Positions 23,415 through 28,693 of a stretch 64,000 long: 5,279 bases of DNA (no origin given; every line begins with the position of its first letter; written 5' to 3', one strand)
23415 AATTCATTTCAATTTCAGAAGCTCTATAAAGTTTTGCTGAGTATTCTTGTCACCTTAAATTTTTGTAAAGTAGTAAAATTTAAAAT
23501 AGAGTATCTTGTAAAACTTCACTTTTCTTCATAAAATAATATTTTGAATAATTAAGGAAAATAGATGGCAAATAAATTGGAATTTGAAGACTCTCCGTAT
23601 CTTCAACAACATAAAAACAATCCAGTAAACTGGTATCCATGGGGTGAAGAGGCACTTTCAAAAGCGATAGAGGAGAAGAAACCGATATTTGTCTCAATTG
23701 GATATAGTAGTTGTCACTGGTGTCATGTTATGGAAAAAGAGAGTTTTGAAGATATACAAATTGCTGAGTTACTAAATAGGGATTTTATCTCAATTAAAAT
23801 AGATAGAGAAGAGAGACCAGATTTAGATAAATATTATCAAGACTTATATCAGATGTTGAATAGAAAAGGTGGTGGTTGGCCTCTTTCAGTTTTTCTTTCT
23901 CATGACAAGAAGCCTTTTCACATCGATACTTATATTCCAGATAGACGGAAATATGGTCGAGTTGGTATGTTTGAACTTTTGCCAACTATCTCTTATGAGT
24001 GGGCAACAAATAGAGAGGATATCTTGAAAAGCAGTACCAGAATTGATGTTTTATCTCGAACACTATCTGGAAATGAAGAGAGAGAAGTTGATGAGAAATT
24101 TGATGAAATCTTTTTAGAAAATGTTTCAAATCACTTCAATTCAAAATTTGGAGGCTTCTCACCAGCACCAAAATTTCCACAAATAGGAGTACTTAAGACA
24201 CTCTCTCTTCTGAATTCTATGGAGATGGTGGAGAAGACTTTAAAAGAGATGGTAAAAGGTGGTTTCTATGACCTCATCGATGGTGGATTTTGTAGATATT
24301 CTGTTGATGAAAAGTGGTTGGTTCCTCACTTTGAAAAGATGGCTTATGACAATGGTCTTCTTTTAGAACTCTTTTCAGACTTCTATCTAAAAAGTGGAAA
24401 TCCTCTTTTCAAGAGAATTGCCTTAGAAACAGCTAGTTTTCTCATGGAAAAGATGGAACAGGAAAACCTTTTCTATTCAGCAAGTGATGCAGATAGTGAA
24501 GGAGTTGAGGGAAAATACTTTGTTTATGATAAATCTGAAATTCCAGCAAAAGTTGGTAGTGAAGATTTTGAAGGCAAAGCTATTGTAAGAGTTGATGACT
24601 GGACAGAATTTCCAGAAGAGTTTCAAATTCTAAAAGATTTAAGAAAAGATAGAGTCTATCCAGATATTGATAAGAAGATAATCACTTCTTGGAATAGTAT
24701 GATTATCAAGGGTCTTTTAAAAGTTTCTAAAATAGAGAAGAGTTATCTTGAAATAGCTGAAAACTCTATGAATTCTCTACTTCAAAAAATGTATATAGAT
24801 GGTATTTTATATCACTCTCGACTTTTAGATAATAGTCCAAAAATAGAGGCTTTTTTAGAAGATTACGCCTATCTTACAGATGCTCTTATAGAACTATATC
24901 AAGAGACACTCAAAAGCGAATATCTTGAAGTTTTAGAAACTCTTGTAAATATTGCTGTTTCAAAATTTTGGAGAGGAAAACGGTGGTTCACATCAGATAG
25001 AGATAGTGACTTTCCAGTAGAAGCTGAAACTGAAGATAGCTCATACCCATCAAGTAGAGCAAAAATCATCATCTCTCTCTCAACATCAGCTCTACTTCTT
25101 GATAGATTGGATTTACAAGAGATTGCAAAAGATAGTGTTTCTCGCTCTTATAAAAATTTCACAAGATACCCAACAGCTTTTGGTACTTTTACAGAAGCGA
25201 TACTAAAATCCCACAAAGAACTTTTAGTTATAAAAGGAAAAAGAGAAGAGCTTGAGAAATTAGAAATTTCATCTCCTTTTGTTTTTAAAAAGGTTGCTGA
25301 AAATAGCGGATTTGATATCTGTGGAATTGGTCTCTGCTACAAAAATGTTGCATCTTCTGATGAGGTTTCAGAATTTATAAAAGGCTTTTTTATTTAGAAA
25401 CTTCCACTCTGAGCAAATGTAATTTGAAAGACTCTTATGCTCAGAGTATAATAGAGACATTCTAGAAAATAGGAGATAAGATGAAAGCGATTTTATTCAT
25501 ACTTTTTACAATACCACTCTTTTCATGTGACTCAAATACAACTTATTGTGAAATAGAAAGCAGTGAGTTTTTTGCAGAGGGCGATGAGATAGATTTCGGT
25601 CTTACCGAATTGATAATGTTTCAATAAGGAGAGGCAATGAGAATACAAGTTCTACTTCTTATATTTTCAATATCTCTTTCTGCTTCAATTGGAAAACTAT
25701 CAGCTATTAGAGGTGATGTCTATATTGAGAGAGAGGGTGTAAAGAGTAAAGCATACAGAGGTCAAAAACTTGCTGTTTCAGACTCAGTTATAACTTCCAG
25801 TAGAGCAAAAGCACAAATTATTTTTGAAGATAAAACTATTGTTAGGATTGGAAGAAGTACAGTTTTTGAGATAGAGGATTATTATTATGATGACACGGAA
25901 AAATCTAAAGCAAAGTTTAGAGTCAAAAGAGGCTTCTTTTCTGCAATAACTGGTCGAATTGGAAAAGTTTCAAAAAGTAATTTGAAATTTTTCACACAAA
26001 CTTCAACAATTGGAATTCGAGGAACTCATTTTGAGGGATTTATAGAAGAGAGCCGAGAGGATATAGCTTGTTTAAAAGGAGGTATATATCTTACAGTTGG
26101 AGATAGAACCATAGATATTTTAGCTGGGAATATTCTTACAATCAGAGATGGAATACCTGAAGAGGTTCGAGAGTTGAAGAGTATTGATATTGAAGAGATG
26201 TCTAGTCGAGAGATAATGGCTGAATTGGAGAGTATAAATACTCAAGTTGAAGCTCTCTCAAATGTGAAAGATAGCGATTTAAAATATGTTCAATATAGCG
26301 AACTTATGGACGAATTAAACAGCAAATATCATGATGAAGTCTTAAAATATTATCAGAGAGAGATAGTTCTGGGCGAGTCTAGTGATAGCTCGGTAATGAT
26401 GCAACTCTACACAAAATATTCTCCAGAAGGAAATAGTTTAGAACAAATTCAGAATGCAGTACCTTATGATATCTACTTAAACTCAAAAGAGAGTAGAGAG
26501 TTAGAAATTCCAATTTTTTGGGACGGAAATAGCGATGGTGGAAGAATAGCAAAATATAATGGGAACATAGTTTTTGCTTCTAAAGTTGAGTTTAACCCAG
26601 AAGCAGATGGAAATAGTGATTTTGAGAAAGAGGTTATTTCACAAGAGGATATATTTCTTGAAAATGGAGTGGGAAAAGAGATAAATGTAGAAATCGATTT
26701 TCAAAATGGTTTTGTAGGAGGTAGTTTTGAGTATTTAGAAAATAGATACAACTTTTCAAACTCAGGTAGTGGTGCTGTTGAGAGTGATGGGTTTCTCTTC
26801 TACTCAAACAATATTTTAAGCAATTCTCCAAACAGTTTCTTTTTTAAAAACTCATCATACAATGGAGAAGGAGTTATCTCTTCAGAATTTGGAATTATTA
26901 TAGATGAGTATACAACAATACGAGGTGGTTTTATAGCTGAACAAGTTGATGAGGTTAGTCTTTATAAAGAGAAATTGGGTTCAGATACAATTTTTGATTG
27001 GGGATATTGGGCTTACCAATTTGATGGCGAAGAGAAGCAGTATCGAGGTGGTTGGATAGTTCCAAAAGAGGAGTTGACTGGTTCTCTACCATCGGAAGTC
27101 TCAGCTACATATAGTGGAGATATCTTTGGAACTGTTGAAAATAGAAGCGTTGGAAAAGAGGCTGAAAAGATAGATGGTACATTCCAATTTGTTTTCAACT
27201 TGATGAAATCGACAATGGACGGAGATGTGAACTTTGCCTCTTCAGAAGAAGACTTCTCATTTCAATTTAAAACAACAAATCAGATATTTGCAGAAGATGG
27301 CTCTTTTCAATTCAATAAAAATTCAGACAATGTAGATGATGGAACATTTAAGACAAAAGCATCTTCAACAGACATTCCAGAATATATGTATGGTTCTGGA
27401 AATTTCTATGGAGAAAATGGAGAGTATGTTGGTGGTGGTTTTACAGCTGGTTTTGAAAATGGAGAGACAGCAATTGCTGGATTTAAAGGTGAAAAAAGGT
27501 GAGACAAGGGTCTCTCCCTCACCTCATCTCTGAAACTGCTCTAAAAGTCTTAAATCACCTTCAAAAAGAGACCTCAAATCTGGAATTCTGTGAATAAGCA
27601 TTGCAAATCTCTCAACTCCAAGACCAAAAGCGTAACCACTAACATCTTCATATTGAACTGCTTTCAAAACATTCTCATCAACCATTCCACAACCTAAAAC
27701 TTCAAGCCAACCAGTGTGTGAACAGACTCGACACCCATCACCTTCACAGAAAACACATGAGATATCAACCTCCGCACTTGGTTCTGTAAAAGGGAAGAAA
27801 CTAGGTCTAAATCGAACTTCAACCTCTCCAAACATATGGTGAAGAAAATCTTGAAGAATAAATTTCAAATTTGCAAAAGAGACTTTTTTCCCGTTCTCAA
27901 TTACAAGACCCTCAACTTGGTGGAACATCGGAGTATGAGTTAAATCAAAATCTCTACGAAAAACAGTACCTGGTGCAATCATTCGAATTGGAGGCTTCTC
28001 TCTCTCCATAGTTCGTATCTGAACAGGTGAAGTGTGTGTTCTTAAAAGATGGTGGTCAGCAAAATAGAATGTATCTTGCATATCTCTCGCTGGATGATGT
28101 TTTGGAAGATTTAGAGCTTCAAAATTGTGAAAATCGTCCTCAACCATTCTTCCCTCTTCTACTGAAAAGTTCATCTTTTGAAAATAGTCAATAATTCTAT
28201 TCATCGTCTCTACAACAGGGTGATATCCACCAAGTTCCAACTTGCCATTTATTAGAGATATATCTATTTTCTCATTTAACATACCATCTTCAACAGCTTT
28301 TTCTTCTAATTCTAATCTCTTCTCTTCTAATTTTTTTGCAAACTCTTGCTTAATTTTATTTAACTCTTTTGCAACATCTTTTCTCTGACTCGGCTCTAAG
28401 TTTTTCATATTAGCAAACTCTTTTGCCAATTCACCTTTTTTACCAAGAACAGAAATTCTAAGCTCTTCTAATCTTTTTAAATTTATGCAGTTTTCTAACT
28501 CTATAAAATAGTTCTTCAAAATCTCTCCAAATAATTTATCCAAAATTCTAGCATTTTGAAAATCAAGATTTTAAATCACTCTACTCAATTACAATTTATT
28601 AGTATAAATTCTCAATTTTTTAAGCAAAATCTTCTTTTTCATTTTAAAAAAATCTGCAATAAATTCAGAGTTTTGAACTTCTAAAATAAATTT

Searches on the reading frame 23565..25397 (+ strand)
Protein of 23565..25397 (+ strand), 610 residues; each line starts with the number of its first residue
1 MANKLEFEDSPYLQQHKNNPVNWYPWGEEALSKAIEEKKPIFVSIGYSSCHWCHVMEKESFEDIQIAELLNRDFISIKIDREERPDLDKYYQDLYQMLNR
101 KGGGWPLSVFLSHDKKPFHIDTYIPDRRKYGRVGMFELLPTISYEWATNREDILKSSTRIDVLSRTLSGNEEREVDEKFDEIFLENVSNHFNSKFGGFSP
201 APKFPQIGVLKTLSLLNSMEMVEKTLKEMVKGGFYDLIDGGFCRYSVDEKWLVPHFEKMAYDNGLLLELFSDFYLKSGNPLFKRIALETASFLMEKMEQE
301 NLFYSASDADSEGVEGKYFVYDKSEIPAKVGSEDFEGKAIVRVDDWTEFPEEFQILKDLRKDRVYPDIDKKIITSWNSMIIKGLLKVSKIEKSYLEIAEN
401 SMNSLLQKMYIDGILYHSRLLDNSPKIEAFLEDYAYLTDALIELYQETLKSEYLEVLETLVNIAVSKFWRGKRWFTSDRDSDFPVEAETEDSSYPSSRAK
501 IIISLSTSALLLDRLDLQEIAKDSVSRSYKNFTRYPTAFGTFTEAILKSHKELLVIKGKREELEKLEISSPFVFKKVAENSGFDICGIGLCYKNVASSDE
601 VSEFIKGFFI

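Call 24: search_protein_families(library=pfam, proteins=[window:23565-25397:+], max_evalue=0.001)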
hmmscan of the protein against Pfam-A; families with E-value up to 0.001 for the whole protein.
window:23565-25397:+ (610 aa): 2 families
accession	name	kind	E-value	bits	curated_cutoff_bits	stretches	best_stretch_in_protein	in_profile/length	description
PF03190.21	Thioredox_DsbH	-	3e-67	226.1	27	1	3-160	2-158/163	Protein of unknown function, DUF255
PF13899.12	Thioredoxin_7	-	4.8e-10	39.9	27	1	22-86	1-65/83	Thioredoxin-like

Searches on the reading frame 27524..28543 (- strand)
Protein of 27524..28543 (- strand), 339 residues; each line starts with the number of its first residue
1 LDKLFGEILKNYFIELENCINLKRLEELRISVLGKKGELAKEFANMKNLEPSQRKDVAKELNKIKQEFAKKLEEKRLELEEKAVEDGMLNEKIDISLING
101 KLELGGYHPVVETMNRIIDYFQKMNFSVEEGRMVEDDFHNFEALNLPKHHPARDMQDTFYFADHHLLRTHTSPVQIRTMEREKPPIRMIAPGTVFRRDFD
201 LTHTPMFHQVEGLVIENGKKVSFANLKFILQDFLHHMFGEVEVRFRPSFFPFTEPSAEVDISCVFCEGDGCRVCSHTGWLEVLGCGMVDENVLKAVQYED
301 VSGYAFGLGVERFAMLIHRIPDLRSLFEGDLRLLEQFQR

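Call 24: search_protein_families(library=pfam, proteins=[window:27524-28543:-], max_evalue=0.001)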
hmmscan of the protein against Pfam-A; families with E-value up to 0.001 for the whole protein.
window:27524-28543:- (339 aa): 2 families
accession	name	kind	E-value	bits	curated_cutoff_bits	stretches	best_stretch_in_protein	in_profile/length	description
PF01409.25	tRNA-synt_2d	-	5.2e-96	321.3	19.8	1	92-337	1-246/246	tRNA synthetases class II core domain (F)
PF02912.23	Phe_tRNA-synt_N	-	4.7e-17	62.1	22.3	1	21-85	2-66/69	Aminoacyl tRNA synthetase class II, N-terminal domain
